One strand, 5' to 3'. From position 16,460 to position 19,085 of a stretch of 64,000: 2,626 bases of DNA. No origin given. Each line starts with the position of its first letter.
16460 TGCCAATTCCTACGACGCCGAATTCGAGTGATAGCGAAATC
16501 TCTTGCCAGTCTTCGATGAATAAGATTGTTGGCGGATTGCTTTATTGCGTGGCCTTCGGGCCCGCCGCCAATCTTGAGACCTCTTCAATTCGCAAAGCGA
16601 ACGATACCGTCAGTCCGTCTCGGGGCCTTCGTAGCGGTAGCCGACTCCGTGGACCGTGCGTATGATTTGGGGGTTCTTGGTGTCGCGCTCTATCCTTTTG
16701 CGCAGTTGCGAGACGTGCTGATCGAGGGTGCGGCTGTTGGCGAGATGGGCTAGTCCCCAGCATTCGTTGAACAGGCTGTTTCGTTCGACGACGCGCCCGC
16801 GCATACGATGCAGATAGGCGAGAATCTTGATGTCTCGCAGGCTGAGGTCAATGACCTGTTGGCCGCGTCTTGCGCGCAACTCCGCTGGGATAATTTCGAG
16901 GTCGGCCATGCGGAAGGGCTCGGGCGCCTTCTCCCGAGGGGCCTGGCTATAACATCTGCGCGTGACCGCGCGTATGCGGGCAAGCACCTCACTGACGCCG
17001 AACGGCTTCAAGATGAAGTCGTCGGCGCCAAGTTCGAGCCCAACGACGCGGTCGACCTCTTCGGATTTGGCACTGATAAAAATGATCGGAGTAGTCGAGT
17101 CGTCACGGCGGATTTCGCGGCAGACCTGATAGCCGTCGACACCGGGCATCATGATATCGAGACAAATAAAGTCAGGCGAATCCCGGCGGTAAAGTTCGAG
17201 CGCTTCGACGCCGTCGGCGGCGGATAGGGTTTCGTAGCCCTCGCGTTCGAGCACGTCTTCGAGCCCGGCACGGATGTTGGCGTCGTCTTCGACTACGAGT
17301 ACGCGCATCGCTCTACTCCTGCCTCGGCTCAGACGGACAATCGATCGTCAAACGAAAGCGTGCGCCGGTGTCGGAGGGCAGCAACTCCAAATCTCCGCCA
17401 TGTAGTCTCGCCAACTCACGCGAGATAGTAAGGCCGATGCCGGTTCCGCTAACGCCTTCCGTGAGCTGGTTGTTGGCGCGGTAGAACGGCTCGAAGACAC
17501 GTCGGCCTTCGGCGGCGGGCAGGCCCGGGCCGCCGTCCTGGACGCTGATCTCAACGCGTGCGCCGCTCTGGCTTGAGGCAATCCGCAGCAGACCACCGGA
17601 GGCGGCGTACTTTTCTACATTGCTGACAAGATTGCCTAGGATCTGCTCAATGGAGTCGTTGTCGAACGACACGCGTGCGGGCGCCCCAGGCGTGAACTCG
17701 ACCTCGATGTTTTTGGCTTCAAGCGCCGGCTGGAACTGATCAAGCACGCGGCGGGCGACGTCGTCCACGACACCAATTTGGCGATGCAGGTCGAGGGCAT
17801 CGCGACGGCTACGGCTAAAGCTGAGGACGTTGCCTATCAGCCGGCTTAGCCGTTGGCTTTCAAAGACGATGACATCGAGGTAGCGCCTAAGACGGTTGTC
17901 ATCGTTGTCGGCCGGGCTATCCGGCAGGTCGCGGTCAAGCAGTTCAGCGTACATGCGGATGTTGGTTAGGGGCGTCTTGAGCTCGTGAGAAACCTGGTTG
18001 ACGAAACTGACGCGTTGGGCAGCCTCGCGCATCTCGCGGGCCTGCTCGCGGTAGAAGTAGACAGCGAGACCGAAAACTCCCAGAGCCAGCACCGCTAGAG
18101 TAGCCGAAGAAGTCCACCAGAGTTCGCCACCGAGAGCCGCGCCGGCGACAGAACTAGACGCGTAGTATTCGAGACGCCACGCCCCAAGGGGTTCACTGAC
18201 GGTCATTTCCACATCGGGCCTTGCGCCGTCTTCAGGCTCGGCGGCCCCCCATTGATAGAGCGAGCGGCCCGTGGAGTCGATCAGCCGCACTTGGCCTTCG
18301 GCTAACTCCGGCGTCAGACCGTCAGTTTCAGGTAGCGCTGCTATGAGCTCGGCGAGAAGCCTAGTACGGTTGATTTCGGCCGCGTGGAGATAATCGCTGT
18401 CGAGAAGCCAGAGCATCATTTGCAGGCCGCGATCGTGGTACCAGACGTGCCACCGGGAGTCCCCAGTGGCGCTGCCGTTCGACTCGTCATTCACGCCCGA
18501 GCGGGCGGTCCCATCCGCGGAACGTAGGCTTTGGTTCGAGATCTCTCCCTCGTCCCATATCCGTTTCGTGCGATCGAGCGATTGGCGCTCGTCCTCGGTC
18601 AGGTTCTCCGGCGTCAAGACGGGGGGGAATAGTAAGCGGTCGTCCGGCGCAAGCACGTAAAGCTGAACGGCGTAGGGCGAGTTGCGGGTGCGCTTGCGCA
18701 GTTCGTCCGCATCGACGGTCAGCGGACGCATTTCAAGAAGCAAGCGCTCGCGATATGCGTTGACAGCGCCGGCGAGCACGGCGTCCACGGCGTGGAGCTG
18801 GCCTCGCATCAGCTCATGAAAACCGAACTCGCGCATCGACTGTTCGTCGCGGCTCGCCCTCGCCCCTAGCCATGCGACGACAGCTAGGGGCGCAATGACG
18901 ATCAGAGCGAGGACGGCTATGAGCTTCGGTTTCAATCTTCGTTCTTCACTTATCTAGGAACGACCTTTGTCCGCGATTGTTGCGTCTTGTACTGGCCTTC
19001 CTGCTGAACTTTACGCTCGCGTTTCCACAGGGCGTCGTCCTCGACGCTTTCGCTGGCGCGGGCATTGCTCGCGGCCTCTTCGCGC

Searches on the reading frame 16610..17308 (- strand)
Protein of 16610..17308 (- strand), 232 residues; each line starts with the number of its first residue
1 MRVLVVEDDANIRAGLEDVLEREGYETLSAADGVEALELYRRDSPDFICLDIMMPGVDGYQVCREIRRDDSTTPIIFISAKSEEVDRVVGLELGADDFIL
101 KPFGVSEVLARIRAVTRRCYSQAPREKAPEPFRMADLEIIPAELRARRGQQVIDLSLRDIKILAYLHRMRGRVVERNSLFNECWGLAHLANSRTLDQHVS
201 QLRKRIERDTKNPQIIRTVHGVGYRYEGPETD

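Call 16: search_protein_families(library=pfam, proteins=[window:16610-17308:-], max_evalue=0.001)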
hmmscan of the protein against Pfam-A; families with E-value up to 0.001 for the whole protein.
window:16610-17308:- (232 aa): 3 families
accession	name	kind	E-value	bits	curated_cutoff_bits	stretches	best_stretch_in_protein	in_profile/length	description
PF00072.30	Response_reg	-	3.2e-33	114.7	30.2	1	3-113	1-111/111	Response regulator receiver domain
PF00486.34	Trans_reg_C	-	3.7e-21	75.4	26.2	1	151-225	2-76/77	Transcriptional regulatory protein, C terminal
PF21695.3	GlnR_1st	-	0.0006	20.2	27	0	38-114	35-109/111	Transcription regulator GlnR, N-terminal domain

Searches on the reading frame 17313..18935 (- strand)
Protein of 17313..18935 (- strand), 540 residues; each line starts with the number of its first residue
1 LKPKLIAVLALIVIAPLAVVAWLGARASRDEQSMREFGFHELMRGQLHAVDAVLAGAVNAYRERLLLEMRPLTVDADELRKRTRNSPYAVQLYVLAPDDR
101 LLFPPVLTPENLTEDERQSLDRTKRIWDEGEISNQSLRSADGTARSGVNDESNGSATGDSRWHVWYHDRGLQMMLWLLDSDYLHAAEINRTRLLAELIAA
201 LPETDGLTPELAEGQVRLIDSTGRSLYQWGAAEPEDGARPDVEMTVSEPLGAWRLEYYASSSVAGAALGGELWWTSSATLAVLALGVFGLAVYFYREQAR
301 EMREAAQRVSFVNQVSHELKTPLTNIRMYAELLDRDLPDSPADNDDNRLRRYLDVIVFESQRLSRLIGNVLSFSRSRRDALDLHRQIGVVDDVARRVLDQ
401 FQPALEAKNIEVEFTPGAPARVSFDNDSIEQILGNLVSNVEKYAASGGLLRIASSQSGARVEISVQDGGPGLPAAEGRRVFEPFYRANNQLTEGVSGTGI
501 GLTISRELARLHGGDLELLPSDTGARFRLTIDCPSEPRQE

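Call 16: search_protein_families(library=pfam, proteins=[window:17313-18935:-], max_evalue=0.001)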
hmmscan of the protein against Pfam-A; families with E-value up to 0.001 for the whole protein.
window:17313-18935:- (540 aa): 2 families
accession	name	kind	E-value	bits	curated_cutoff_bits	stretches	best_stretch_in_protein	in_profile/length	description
PF02518.31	HATPase_c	-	3e-21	76.4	26.4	1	425-532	2-108/111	Histidine kinase-, DNA gyrase B-, and HSP90-like ATPase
PF00512.31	HisKA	-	1.6e-17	63.7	26.9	1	308-377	2-64/66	His Kinase A (phospho-acceptor) domain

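Call 57: find_homologous_proteins(query=window:17313-18935:-, max_evalue=1e-60)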
Query window:17313-18935:- (540 aa): 2825 proteins with E <= 1e-60 among 8000 candidates; the best 120 are listed.
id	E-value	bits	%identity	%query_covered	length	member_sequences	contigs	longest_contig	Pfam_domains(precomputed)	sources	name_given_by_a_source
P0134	0.0e+0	1195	100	100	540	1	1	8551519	PF02518.32,PF00512.32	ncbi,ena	-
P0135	6.6e-252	855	72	100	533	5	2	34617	PF02518.32,PF00512.32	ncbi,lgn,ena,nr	ncbi:MAG: HAMP domain-containing sensor histidine kinase [Acidobacteria bacterium]|nr:HAMP domain-co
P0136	6.7e-243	825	71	99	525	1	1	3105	PF02518.32,PF00512.32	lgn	-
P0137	6.2e-242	822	71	98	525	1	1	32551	PF02518.32,PF00512.32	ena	-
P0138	1.5e-240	817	70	98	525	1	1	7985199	PF02518.32,PF00512.32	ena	-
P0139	4.6e-226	770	67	99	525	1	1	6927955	PF02518.32,PF00512.32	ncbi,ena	-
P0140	3.2e-215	734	68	93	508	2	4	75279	PF02518.32,PF00512.32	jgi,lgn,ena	-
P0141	6.8e-200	683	62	99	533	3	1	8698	PF02518.32,PF00512.32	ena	-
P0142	6.6e-191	654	60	99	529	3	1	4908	PF02518.32,PF00512.32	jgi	-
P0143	1.3e-190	653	60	99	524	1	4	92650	PF02518.32,PF00512.32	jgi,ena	-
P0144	1.6e-190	652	60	99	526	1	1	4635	PF02518.32,PF00512.32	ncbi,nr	ncbi:MAG: HAMP domain-containing histidine kinase [bacterium]|nr:HAMP domain-containing histidine ki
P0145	1.5e-189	649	60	99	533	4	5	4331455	PF02518.32,PF00512.32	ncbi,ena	-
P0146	2.1e-189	649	58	99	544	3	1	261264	PF02518.32,PF00512.32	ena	-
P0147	3.3e-189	648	57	100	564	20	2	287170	PF02518.32,PF00512.32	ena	-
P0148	4.1e-189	648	56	100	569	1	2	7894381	PF02518.32,PF00512.32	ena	-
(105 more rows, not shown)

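Call 58: find_encoding_contigs(protein=P0134, flank=10000, max_places=3)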
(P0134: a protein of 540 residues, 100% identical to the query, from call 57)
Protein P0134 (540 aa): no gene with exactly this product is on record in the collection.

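Call 59: list_cluster_members(proteins=[P0134, P0014])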
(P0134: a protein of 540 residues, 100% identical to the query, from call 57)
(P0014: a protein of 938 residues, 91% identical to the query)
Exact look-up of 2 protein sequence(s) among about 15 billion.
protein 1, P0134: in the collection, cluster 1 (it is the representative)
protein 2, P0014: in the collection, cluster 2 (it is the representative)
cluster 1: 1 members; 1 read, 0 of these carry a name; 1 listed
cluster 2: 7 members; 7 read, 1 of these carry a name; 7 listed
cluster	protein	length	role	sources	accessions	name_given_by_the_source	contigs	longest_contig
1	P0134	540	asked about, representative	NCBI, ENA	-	-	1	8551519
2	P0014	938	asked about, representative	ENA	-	-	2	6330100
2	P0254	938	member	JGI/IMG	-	preprotein translocase subunit SecA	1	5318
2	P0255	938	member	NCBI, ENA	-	-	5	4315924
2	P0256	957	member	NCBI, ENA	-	-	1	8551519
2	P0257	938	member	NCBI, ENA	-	-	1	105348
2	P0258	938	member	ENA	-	-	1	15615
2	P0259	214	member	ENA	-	-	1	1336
